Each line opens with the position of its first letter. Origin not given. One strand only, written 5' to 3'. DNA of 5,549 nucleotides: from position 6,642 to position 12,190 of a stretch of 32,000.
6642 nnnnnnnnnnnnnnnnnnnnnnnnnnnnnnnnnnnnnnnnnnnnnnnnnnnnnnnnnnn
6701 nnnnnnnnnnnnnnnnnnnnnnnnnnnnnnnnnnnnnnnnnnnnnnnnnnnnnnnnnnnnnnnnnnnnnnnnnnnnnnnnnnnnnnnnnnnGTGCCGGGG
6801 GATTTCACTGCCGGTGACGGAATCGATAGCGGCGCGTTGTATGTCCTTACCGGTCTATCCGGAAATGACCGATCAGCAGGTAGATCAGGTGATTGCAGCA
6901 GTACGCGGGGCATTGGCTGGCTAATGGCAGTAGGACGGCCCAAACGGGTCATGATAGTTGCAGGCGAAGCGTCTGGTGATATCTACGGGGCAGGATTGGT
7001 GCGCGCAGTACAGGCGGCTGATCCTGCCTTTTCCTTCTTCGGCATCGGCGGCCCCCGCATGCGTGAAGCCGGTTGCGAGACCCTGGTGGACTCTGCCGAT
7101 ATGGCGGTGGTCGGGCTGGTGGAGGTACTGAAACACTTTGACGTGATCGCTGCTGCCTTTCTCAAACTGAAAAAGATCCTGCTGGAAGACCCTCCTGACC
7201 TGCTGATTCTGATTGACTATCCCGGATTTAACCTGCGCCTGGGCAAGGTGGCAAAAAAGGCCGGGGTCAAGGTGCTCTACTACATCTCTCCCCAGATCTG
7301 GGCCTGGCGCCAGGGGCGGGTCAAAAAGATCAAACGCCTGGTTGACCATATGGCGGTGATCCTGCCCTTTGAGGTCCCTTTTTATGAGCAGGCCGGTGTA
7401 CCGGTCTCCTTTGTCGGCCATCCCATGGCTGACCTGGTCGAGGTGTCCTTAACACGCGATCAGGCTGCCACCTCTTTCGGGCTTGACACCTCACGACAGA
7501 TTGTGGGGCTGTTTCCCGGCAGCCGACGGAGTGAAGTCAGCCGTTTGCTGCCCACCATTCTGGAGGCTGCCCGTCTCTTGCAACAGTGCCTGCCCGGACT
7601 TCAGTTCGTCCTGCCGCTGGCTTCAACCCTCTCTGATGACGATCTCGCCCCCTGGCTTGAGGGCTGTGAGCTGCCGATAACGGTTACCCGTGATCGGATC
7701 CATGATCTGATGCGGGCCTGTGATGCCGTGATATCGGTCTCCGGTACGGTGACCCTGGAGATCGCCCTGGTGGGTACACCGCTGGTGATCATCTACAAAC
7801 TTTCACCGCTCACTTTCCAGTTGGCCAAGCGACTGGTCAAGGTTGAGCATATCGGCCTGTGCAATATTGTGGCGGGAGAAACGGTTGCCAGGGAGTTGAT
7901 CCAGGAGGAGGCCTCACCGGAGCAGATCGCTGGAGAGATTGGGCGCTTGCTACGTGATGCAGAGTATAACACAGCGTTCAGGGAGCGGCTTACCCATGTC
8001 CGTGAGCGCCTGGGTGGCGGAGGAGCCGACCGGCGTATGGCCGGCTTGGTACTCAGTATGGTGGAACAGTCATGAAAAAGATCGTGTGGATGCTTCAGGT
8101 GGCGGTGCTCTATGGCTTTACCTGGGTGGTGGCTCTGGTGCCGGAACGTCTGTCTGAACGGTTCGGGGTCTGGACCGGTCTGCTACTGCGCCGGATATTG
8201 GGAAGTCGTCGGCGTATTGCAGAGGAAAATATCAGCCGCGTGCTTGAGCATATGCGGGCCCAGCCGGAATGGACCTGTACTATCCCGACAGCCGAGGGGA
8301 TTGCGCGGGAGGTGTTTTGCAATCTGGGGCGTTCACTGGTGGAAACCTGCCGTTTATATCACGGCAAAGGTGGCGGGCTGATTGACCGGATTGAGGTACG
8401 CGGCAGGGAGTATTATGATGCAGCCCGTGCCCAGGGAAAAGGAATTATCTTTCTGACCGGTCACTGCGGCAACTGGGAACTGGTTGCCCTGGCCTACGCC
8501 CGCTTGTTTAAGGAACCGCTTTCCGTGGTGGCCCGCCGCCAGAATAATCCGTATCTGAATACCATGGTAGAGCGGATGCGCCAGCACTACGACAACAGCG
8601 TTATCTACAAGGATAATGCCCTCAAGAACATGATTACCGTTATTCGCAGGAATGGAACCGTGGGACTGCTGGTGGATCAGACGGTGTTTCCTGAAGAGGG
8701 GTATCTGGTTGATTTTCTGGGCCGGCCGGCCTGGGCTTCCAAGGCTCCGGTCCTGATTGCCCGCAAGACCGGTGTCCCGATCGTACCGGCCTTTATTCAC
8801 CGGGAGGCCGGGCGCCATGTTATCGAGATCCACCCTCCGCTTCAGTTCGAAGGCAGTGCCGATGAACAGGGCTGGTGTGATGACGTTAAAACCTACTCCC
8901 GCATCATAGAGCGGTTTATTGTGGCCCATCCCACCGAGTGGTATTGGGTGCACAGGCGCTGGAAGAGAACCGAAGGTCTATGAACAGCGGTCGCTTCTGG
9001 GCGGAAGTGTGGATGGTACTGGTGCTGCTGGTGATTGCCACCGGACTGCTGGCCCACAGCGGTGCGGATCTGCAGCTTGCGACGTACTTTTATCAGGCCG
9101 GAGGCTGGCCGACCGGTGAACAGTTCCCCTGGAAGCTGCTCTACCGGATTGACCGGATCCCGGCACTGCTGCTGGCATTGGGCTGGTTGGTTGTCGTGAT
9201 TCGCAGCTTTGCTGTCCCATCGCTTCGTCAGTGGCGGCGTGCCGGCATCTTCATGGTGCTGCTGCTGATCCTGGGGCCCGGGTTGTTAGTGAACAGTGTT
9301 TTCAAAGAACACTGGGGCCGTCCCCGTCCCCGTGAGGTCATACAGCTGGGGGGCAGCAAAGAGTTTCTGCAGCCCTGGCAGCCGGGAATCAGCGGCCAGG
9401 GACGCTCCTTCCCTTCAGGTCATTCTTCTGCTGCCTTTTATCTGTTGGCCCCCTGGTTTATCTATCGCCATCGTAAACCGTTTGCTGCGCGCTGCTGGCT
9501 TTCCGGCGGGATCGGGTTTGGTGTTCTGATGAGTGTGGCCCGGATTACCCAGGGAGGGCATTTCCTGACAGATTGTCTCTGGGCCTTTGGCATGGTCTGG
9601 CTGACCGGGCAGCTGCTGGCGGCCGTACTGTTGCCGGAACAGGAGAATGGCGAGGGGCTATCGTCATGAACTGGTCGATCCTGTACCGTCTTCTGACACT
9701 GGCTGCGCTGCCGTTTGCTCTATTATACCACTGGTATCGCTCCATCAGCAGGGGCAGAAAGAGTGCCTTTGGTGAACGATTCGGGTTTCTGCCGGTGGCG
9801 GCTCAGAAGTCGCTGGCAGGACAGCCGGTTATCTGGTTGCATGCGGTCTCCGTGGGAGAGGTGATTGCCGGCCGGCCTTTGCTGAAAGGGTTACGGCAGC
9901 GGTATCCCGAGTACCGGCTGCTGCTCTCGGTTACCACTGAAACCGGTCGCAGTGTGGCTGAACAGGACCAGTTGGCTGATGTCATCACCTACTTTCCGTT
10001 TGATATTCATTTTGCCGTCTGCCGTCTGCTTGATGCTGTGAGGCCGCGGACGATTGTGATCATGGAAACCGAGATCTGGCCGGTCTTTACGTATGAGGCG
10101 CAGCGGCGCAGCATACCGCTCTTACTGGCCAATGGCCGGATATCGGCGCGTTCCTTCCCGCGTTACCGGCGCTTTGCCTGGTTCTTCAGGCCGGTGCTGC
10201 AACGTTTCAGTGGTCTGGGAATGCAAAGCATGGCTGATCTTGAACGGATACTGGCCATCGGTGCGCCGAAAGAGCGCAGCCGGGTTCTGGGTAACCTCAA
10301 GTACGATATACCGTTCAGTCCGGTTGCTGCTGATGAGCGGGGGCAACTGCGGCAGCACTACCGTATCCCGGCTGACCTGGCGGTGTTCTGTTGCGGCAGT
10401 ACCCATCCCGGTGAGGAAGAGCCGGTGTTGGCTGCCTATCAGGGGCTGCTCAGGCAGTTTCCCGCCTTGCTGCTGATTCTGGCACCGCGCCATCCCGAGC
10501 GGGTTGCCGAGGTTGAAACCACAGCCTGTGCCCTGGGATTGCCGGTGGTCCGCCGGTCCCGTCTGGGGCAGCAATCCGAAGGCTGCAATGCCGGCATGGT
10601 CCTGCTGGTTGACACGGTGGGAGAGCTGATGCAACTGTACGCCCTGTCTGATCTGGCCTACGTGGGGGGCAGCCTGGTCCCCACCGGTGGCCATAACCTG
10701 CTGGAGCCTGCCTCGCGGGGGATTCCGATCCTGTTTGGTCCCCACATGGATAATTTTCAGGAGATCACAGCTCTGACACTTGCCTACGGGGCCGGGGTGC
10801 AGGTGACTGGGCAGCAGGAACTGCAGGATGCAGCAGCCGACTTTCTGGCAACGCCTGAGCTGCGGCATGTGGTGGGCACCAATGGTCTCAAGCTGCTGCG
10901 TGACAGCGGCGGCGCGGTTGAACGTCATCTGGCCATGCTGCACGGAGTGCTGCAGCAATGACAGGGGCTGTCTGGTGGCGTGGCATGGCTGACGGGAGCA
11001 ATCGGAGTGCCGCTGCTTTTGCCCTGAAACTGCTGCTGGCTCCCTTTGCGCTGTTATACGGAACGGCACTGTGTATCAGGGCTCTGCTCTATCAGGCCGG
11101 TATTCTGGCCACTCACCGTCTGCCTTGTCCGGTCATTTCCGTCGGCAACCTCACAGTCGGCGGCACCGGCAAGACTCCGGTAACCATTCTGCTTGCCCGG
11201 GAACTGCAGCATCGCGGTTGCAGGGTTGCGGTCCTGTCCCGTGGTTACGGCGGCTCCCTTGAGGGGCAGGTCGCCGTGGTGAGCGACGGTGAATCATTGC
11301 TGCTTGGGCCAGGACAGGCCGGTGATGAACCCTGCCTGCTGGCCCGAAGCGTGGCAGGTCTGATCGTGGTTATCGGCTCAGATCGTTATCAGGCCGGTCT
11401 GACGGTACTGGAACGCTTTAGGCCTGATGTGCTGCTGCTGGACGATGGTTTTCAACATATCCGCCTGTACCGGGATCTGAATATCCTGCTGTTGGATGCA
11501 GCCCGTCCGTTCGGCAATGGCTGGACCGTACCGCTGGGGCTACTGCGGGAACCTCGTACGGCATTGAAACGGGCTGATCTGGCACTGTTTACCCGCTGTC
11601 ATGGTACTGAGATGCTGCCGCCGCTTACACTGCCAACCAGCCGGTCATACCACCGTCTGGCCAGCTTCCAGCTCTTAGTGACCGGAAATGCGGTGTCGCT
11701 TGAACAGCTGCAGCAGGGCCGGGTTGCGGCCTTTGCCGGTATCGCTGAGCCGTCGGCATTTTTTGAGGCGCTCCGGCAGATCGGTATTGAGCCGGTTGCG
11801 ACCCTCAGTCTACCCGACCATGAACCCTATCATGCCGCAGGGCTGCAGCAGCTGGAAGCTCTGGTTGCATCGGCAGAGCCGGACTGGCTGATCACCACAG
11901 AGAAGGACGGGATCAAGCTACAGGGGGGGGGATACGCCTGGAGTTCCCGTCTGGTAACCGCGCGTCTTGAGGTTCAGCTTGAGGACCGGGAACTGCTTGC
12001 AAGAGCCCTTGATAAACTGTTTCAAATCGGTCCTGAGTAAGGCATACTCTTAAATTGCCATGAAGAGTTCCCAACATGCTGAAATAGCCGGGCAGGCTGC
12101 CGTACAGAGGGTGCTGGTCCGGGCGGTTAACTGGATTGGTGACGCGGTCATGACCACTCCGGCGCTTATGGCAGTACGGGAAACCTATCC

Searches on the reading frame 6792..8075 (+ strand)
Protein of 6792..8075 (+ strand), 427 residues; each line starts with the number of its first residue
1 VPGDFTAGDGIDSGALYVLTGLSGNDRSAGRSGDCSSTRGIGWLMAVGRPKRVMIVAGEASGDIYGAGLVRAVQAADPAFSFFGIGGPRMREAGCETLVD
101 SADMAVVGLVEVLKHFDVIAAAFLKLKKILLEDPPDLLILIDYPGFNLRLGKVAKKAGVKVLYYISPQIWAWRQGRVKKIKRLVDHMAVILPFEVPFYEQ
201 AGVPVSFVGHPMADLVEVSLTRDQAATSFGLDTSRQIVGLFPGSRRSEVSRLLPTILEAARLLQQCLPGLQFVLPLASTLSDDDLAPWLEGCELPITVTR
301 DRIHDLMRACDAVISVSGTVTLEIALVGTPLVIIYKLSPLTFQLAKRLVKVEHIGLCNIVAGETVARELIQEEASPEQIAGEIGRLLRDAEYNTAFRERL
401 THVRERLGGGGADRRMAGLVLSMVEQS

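Call 8: search_protein_families(library=pfam, proteins=[window:6792-8075:+])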
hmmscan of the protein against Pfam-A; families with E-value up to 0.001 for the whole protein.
window:6792-8075:+ (427 aa): 1 family
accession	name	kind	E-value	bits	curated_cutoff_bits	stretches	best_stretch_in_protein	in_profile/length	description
PF02684.21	LpxB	-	8.5e-105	351.1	22.6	1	53-391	1-343/374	Lipid-A-disaccharide synthetase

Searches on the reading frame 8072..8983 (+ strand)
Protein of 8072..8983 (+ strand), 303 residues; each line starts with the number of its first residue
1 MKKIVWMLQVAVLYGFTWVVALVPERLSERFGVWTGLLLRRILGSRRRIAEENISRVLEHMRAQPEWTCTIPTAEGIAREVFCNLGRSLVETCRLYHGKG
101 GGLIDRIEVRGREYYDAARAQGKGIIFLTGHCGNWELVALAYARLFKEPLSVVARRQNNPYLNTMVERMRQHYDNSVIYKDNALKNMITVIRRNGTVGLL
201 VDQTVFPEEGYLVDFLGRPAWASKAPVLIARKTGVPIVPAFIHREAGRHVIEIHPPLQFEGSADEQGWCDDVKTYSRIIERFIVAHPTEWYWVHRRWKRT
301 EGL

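Call 8: search_protein_families(library=pfam, proteins=[window:8072-8983:+])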
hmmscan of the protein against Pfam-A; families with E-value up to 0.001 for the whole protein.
window:8072-8983:+ (303 aa): 1 family
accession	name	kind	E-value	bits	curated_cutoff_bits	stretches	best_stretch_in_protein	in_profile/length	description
PF03279.18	Lip_A_acyltrans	-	3.5e-51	174.6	22.3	1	13-299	19-295/295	Bacterial lipid A biosynthesis acyltransferase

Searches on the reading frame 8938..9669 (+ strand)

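Call 8: search_protein_families(library=pfam, proteins=[window:8938-9669:+])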
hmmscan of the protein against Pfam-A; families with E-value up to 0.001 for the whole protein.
window:8938-9669:+ (243 aa): 2 families
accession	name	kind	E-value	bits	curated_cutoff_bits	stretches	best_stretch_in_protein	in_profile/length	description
PF01569.27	PAP2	-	2.1e-21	76.5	27.2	1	106-228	3-122/130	PAP2 superfamily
PF14378.12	PAP2_3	-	0.00028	21.2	27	1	146-222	115-186/190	PAP2 superfamily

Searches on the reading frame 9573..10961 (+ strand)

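Call 70: search_protein_families(library=pfam, proteins=[window:9573-10961:+], max_evalue=0.0001)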
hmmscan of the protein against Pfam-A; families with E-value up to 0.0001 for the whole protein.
window:9573-10961:+ (462 aa): 1 family
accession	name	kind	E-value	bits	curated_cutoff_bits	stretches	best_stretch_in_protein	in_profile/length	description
PF04413.22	Glycos_transf_N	-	7.6e-62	208.5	23.9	1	66-246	3-179/179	3-Deoxy-D-manno-octulosonic-acid transferase (kdotransferase)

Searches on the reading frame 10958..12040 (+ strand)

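Call 70: search_protein_families(library=pfam, proteins=[window:10958-12040:+], max_evalue=0.0001)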
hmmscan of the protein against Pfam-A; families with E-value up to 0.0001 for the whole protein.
window:10958-12040:+ (360 aa): 1 family
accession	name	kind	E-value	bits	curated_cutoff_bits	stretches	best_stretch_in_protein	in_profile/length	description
PF02606.20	LpxK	-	1.1e-98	330.8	27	1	24-354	2-326/328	Tetraacyldisaccharide-1-P 4'-kinase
